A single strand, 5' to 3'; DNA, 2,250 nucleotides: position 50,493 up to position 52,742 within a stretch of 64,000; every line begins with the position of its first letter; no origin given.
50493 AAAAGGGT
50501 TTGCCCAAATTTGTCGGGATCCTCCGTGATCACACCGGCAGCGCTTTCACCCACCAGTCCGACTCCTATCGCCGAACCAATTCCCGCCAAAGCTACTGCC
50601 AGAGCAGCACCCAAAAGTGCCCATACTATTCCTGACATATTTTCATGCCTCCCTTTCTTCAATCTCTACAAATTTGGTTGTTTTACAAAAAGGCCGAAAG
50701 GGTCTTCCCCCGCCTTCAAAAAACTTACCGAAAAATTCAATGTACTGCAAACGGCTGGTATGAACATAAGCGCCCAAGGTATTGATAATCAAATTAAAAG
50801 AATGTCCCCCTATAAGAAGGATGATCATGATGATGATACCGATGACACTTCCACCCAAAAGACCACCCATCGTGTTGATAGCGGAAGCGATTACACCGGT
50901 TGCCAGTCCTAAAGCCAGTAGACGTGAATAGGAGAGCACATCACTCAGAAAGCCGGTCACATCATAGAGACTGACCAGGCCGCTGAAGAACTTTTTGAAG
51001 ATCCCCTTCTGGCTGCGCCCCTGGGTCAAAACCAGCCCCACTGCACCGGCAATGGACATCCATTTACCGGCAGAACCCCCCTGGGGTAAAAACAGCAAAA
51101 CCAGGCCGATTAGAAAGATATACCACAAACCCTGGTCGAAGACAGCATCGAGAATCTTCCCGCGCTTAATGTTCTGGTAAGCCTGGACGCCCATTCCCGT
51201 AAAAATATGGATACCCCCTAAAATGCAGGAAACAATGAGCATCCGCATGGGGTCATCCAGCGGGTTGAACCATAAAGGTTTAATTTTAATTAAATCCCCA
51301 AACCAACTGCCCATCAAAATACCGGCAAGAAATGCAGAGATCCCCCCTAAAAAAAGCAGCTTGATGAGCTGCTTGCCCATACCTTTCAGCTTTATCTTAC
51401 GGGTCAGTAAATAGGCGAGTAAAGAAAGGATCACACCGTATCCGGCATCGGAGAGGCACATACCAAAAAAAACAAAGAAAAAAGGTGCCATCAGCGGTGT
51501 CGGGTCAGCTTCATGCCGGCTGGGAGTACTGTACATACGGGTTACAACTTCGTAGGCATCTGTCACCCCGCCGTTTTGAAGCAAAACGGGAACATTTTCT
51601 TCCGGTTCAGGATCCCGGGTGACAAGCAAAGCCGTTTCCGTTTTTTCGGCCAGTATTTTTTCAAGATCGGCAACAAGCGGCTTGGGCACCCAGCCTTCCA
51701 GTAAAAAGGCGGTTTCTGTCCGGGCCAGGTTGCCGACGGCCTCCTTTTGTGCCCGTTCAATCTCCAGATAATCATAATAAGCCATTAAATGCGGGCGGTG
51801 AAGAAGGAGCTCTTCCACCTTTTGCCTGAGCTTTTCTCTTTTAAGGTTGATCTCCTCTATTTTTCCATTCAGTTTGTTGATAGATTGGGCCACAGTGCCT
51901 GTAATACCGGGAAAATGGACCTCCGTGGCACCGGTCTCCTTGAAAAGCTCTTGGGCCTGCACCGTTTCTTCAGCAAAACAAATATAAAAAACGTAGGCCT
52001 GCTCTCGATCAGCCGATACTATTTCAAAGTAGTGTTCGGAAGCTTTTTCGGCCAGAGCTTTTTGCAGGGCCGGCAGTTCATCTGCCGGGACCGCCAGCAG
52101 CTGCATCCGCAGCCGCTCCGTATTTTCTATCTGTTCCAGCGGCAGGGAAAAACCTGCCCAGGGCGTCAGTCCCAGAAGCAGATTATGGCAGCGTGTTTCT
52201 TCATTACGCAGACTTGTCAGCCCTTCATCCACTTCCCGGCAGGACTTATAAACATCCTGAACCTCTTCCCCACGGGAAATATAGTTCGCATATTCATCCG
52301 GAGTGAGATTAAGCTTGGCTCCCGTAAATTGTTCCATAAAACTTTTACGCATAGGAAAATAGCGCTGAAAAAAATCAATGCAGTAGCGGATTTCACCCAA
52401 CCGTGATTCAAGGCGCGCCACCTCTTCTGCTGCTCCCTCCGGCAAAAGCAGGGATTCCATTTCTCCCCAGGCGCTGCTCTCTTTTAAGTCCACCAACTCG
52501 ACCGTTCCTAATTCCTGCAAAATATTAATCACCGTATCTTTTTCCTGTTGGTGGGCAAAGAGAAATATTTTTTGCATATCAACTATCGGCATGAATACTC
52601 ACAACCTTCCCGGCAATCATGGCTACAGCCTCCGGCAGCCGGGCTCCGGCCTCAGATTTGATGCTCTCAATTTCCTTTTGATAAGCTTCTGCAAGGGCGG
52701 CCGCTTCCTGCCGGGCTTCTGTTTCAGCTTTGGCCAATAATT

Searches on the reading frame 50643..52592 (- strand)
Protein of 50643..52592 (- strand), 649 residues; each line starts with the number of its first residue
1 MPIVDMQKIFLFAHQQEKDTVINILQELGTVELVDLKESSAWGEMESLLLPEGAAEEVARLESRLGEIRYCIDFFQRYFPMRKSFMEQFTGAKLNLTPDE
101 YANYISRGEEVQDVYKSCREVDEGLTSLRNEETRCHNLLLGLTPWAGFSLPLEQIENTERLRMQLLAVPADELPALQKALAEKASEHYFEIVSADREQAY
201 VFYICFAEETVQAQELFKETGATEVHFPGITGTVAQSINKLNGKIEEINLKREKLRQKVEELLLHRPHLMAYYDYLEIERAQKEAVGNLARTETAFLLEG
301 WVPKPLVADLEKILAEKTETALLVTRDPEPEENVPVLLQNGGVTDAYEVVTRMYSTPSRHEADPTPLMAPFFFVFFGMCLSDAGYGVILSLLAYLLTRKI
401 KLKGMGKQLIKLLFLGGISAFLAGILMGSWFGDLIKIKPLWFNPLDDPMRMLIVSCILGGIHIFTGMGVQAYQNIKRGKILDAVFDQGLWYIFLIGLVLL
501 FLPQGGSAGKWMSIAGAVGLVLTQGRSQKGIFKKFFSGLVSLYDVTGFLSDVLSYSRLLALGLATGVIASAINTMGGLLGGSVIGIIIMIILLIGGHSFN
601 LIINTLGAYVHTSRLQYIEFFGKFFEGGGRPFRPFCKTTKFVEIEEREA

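Call 77: find_encoding_contigs(protein=window:50643-52592:-, flank=10000, max_places=2)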
Protein window:50643-52592:- (649 aa): 21 contigs read that carry it; 2 places shown.
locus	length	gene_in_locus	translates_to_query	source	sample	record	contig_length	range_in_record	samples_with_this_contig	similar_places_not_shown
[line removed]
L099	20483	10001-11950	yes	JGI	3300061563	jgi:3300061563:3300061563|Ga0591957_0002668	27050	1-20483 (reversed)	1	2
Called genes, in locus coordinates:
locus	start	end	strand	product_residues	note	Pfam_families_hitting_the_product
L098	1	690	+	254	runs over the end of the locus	PF09551:Spore_II_R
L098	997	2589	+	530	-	PF02690:Na_Pi_cotrans, PF01895:PhoU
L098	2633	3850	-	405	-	PF01969:Ni_insertion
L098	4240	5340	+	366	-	PF01300:Sua5_yciO_yrdC, PF03481:Sua5_C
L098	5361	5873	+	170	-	PF01451:LMWPc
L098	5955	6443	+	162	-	PF02502:LacAB_rpiB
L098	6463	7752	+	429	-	PF00464:SHMT, PF00155:Aminotran_1_2 (weak)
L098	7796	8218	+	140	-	PF00383:dCMP_cyt_deam_1, PF14437:MafB19-deam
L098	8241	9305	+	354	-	PF03706:LPG_synthase_TM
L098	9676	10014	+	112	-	-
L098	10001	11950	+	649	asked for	PF01496:V_ATPase_I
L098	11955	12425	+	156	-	PF00137:ATP-synt_C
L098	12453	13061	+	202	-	PF01991:vATP-synt_E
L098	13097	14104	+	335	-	PF01992:vATP-synt_AC39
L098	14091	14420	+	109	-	PF01990:ATP-synt_F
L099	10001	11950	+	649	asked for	PF01496:V_ATPase_I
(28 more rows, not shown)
